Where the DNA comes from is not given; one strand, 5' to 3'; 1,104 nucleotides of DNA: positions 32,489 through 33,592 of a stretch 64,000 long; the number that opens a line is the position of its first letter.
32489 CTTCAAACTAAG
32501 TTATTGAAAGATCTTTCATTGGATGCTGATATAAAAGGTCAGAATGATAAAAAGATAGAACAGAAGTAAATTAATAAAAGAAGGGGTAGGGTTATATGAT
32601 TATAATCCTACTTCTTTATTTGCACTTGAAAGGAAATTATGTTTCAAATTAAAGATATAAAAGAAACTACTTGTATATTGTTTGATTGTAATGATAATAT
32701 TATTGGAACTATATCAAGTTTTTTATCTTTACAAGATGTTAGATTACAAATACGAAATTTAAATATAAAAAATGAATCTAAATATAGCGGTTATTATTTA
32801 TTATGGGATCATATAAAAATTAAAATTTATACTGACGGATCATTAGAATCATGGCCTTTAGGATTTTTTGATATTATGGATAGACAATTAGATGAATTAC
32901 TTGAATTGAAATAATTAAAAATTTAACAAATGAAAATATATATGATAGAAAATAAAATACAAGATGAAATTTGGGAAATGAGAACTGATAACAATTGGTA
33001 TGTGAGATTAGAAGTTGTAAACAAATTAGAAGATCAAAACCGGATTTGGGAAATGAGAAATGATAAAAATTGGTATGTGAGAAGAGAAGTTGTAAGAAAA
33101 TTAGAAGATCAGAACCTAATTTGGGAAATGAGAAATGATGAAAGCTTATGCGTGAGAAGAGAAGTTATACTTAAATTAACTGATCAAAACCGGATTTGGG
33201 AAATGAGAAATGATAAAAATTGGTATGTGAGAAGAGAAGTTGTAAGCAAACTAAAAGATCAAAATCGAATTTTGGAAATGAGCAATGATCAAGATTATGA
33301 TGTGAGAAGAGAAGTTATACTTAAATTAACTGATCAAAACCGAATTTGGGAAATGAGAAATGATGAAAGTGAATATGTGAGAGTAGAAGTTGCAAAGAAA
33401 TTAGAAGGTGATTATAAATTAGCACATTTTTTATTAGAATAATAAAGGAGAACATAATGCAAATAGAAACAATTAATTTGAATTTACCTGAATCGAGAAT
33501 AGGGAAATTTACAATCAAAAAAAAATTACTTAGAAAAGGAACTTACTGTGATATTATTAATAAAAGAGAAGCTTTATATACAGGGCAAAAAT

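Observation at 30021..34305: Segmental duplication with one copy decaying into pseudogenes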

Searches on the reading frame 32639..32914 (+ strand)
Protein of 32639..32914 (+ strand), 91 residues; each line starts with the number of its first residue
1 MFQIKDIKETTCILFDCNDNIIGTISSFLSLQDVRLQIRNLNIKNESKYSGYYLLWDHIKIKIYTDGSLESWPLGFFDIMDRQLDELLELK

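Call 7: search_protein_families(library=pfam, proteins=[window:32639-32914:+], max_evalue=0.01)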
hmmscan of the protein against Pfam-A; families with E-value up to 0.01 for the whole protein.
window:32639-32914:+ (91 aa): 1 family
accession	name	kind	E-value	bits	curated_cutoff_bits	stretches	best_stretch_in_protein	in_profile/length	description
PF12476.13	DUF3696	-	7.4e-06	26.5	22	1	61-87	27-52/52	Protein of unknown function (DUF3696)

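Call 8: search_protein_families(library=phrogs, proteins=[window:32639-32914:+], max_evalue=0.01)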
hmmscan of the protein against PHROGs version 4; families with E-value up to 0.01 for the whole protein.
window:32639-32914:+ (91 aa): 0 families

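Call 17: find_encoding_contigs(protein=window:32639-32914:+, flank=10000, max_places=10)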
Protein window:32639-32914:+ (91 aa): no gene with exactly this product is on record in the collection.

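Call 34: find_homologous_proteins(query=window:32639-32914:+, max_evalue=0.01)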
Query window:32639-32914:+ (91 aa): 1 proteins with E <= 0.01 among 1 candidates.
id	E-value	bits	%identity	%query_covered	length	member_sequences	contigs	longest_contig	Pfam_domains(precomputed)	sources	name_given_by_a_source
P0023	3.7e-54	198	100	100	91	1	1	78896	PF12476.14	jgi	jgi:hypothetical protein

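Call 35: search_protein_families(library=padloc, proteins=[window:32639-32914:+], max_evalue=0.1)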
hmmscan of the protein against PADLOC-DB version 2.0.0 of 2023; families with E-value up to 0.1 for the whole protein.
window:32639-32914:+ (91 aa): 1 family
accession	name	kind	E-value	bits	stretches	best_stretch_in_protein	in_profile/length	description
PDLC03878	NsnB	-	5.9e-06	24.3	1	52-89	313-344/345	-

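Call 46: search_protein_representatives(protein=window:32639-32911:+)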
Query: 91 residues. Proteins with E-value up to 0.001 (for the whole library): 200; up to 1e-10: 25; up to 1e-30: 0. The best 150 are listed.
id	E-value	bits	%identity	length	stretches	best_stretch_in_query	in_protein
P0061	1.3e-19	86.3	53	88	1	2-90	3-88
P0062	9.6e-17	77.1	42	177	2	11-88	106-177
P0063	3.9e-16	75.2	54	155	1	2-88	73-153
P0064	1.3e-15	73.5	51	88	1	3-89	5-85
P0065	2.3e-15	72.7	52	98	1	1-88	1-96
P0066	3.7e-14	68.8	48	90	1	1-89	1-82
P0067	5.4e-14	68.3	52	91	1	3-89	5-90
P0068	7.0e-14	68.0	50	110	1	3-88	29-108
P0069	3.7e-13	65.6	49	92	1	3-90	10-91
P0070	9.2e-13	64.4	48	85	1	2-88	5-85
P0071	1.4e-12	63.8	48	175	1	3-90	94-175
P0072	1.6e-12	63.6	80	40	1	1-40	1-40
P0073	1.7e-12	63.5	44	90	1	2-88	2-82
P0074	2.6e-12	62.9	43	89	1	3-89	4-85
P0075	5.4e-12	61.9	42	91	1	8-87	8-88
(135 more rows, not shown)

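Call 78: predict_structure(alignment_id=A4)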
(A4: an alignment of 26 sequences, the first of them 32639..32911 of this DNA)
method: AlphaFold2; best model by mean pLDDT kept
length: 91 residues; sequences in the alignment: 26
mean_pLDDT: 93.5   pTM: 0.80
mean pLDDT of the five models: 93.5, 92.0, 91.0, 90.3, 85.1
residues with pLDDT >= 90: 78; 70-90: 12; 50-70: 1; < 50: 0
segments of 3 or more residues with pLDDT < 50: none
pLDDT, mean of each block of 10 residues (from residue 1): 92 97 98 96 82 97 96 96 92 58
secondary structure, 60 per line:
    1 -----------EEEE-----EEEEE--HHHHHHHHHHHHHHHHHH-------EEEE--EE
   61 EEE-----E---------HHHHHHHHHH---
elements in order: E12-15 E21-25 H28-45 E53-56 E59-63 H79-88

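Call 80: fold_search(model_id=the predicted structure, library=pdb)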
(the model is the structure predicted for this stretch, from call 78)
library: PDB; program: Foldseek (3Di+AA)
matches with E <= 10: 310; with E <= 0.001: 0
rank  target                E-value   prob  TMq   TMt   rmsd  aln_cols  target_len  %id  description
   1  9oj3_A                2.8e-01  0.20  0.27  0.30  10.4        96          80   14  Crystal structure of the SpyTag003-SpyCatcher003 complex (released 2025-06-25)
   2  7t3b_G                4.1e-01  0.12  0.23  0.19  11.1       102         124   15  GATOR1-RAG-RAGULATOR - GAP Complex (released 2022-04-06)
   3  4mli_C                5.3e-01  0.16  0.30  0.32  10.1        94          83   14  Crystal structure of the SpyTag/SpyCatcher complex (released 2013-11-13)
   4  8r7d_D                5.3e-01  0.08  0.20  0.17  11.7        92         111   10  Complex of rice blast (Magnaporthe oryzae) mutant effector protein PWL2-SNDE with the HMA domain of OsHIPP43 from rice (released 2024-01-31)
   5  4mls_A                6.4e-01  0.15  0.29  0.32   8.5        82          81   15  Crystal structure of the SpyTag and SpyCatcher-deltaN1 complex (released 2013-11-13)
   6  3pdd                  6.9e-01  0.05  0.15  0.09  12.8        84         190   12  Structures of Clostridium thermocellum CbhA fibronectin(III)-like modules (released 2011-11-23)
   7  8r7d_B                7.8e-01  0.06  0.19  0.16  10.8        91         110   12  Complex of rice blast (Magnaporthe oryzae) mutant effector protein PWL2-SNDE with the HMA domain of OsHIPP43 from rice (released 2024-01-31)
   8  3kye_B                8.4e-01  0.13  0.27  0.21  10.4        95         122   10  Crystal Structure of Roadblock/LC7 Domain from Streptomyces avermitilis (released 2009-12-22)
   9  5tth_A                8.4e-01  0.13  0.29  0.05  10.4        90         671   14  Heterodimeric SpyCatcher/SpyTag-fused zebrafish TRAP1 in ATP/ADP-hybrid state (released 2017-08-23)
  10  5y39_G                8.4e-01  0.09  0.24  0.20  11.1       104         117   12  Crystal structure of Ragulator complex (p18 76-145) (released 2017-12-06)
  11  8r7a_B                8.4e-01  0.06  0.19  0.17  10.7        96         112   14  Complex of rice blast (Magnaporthe oryzae) effector protein PWL2 with the HMA domain of OsHIPP43 from rice (Oryza sati (released 2024-01-31)
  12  5x6u_B                8.9e-01  0.09  0.25  0.21  11.0       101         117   12  Crystal structure of human heteropentameric complex (released 2017-12-06)
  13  4mli_A                9.5e-01  0.13  0.29  0.31   8.5        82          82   15  Crystal structure of the SpyTag/SpyCatcher complex (released 2013-11-13)
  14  1sko_B                1.0e+00  0.09  0.26  0.22  11.2       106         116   11  MP1-p14 Complex (released 2004-06-01)
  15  3cpt_B                1.0e+00  0.08  0.24  0.20  10.7       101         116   12  MP1-p14 Scaffolding complex (released 2008-07-01)
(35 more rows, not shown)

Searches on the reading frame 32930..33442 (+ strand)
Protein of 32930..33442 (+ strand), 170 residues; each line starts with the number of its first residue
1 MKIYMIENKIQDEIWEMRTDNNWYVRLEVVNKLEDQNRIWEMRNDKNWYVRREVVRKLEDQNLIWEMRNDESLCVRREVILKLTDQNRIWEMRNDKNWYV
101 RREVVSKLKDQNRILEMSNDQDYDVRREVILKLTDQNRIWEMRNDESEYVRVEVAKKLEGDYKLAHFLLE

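Call 7: search_protein_families(library=pfam, proteins=[window:32930-33442:+], max_evalue=0.01)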
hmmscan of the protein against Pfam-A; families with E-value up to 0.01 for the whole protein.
window:32930-33442:+ (170 aa): 3 families
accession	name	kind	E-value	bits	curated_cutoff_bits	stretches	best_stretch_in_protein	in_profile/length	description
PF02985.28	HEAT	-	1.1e-12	47.4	23.5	0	89-108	5-24/31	HEAT repeat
PF13646.12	HEAT_2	-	3.6e-09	37.2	27.7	0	89-133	5-55/88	HEAT repeats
PF21581.3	SCD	-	0.0031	18.2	27.5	0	44-59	40-55/75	Stromalin conservative domain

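Call 8: search_protein_families(library=phrogs, proteins=[window:32930-33442:+], max_evalue=0.01)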
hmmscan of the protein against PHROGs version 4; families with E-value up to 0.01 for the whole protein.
window:32930-33442:+ (170 aa): 3 families
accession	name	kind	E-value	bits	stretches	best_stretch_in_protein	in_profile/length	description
phrog_25861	-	unknown function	0.00011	23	0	8-24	2-18/55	-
phrog_26435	-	unknown function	0.0007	20.9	0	69-116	13-59/113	-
phrog_28062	-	unknown function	0.001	20.4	0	129-146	13-30/66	-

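Call 35: search_protein_families(library=padloc, proteins=[window:32930-33442:+], max_evalue=0.1)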
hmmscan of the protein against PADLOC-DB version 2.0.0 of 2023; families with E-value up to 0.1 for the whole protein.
window:32930-33442:+ (170 aa): 0 families
